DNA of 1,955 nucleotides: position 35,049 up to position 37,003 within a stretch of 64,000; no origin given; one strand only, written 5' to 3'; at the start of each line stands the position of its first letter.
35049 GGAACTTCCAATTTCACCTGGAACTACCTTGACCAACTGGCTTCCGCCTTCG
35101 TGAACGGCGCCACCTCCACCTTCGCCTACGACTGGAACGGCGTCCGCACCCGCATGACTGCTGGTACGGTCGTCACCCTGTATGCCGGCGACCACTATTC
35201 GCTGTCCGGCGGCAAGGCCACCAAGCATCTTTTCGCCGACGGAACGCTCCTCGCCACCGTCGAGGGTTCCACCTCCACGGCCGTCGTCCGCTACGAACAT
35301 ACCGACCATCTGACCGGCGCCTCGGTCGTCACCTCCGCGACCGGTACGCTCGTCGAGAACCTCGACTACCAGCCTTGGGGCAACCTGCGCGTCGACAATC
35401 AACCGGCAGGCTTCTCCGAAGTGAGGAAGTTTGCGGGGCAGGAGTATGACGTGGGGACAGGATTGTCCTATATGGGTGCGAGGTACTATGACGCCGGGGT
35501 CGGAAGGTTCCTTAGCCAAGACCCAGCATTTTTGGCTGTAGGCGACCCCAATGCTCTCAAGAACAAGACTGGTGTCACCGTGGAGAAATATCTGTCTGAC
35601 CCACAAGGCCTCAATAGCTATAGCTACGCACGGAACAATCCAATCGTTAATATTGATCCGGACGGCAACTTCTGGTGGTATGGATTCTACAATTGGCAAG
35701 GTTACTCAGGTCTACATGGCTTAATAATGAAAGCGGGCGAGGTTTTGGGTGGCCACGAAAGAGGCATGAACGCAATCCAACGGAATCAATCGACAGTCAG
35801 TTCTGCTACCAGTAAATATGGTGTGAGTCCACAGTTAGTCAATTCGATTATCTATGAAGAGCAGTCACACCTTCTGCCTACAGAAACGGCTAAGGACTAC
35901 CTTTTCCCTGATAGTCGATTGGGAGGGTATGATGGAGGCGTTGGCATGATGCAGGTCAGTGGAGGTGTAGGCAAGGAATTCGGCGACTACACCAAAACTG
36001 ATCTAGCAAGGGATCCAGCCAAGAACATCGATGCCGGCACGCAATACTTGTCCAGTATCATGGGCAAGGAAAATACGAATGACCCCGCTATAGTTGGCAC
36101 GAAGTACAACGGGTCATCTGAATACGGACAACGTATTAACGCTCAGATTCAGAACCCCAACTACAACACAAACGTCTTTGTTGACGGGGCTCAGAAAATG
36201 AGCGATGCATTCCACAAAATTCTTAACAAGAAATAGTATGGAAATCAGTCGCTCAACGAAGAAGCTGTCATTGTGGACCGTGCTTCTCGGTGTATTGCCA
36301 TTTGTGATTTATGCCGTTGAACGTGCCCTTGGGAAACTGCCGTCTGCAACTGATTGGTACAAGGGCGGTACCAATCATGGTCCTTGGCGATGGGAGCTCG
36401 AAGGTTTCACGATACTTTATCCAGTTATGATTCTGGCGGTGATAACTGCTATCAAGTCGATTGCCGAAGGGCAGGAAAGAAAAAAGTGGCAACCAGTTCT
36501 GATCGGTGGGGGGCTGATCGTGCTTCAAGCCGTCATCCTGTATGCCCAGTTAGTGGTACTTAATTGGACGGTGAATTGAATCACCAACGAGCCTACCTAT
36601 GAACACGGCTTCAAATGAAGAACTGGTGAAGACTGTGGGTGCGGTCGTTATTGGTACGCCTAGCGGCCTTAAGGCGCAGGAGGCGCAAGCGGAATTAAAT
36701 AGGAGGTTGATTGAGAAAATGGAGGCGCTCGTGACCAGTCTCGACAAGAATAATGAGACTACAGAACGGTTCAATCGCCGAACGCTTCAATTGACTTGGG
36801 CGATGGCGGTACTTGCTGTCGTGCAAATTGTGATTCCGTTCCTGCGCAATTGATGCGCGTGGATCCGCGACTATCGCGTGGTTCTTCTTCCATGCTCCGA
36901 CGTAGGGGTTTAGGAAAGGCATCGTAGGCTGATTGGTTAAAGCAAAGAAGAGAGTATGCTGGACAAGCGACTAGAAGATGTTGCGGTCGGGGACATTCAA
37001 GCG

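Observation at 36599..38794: Foreign cargo inside the RHS cassette: AlbA_2 (Schlafen-like) protein, a PIN nuclease and a small TM protein, a possible novel defence or toxin module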

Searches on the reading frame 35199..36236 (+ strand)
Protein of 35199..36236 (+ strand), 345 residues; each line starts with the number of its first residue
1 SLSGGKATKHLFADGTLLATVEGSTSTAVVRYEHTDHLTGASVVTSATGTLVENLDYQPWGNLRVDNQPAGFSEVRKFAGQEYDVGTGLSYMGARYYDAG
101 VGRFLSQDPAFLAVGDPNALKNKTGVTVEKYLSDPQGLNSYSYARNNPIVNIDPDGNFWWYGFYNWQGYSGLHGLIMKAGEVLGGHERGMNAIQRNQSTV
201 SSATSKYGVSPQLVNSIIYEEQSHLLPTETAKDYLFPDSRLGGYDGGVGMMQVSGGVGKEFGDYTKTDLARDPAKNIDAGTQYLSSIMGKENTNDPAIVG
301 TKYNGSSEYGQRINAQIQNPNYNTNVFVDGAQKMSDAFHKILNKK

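Call 6: search_protein_families(library=pfam, proteins=[window:35199-36236:+], max_evalue=0.1)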
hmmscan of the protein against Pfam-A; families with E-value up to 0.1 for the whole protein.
window:35199-36236:+ (345 aa): 3 families
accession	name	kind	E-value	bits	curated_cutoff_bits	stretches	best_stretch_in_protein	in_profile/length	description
PF01464.25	SLT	-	6.1e-09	35.9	21.3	1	200-305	3-96/117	Transglycosylase SLT domain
PF22115.1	T6SS_Tse3_cat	-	4.7e-05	23.9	27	1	199-239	85-125/189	T6SS, Peptidoglycan muramidase Tse3, catalytic domain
PF25023.1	TEN_YD-shell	-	0.012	14.1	50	1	33-108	792-866/909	Teneurin YD-shell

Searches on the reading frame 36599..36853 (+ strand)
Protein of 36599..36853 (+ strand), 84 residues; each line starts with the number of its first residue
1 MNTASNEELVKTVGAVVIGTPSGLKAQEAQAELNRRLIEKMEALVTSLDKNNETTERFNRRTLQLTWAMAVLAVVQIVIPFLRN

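Call 4: search_protein_families(library=padloc, proteins=[window:36599-36853:+], max_evalue=0.1)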
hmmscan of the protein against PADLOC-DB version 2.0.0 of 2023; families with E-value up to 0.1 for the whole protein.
window:36599-36853:+ (84 aa): 1 family
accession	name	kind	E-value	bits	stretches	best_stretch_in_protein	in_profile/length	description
PDLC03006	Hp3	-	0.023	12.5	1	37-80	49-94/227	-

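Call 6: search_protein_families(library=pfam, proteins=[window:36599-36853:+], max_evalue=0.1)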
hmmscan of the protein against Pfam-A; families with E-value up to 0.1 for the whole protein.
window:36599-36853:+ (84 aa): 1 family
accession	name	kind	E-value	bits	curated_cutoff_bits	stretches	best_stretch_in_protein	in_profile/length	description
PF15011.11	CA109-like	-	0.015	15.6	27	1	27-71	61-105/161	Ribosome biogenesis protein C1orf109-like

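Call 8: search_protein_families(library=ncbifam, proteins=[window:36599-36853:+], max_evalue=0.1)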
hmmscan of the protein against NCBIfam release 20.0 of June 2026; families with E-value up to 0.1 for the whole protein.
window:36599-36853:+ (84 aa): 0 families

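Call 9: search_protein_families(library=phrogs, proteins=[window:36599-36853:+], max_evalue=0.1)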
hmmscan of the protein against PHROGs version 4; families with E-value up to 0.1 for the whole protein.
window:36599-36853:+ (84 aa): 1 family
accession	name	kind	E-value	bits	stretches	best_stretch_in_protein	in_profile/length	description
phrog_30511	-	unknown function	0.055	14.7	0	41-70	21-50/56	-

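Call 60: list_cluster_members(proteins=[P0001, P0121, window:36599-36853:+, window:39246-40517:+])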
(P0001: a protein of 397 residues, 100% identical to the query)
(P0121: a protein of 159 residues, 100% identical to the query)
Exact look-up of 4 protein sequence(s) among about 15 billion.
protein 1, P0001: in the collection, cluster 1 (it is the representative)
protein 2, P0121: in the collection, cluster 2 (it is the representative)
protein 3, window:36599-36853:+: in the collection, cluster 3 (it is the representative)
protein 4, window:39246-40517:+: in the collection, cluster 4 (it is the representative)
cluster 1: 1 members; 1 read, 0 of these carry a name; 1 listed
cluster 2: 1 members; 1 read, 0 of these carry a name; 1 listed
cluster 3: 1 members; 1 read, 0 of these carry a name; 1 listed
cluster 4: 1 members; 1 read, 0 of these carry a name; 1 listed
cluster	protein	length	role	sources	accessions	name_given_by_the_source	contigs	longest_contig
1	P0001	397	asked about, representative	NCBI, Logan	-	-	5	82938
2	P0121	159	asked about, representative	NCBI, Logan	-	-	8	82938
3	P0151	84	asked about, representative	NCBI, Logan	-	-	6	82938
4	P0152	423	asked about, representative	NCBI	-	-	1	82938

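Call 64: find_homologous_proteins(query=window:36599-36853:+, max_evalue=0.01)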
Query window:36599-36853:+ (84 aa): 2 proteins with E <= 0.01 among 2 candidates.
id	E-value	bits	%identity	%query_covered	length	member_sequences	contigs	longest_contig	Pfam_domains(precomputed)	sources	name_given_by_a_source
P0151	1.4e-44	166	100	100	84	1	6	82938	-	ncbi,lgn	-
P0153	1.3e-21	93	62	94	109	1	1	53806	-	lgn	-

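Call 65: find_encoding_contigs(protein=P0153, flank=10000, max_places=3)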
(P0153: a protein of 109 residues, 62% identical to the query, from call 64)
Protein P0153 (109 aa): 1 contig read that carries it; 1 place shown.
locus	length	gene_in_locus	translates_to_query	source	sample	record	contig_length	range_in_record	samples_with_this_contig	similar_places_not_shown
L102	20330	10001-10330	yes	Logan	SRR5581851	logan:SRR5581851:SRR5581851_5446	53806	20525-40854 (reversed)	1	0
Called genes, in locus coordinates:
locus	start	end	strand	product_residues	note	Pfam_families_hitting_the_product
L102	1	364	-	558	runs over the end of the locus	PF00239:Resolvase, PF07508:Recombinase, PF13408:Zn_ribbon_recom (weak)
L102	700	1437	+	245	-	-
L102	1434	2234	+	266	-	-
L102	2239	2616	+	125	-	-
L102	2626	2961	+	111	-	-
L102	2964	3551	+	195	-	PF01337:Barstar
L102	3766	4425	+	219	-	-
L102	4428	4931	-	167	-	PF13022:HTH_Tnp_1_2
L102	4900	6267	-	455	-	PF02195:ParB_N, PF01555:N6_N4_Mtase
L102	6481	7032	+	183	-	-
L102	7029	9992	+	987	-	-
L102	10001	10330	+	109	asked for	-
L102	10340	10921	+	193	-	-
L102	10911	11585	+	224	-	-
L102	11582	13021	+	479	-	PF28123:DUF8370, PF28130:DUF8371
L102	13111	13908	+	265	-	-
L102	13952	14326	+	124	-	PF01337:Barstar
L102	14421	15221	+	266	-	-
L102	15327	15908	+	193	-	-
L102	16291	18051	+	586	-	PF05157:MshEN, PF00437:T2SSE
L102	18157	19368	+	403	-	PF28597:T2SSF_N, PF00482:T2SSF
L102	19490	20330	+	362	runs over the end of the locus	PF25216:Volactin (faint), PF11104:PilM_2, PF05134:T2SSL (weak), PF14450:FtsA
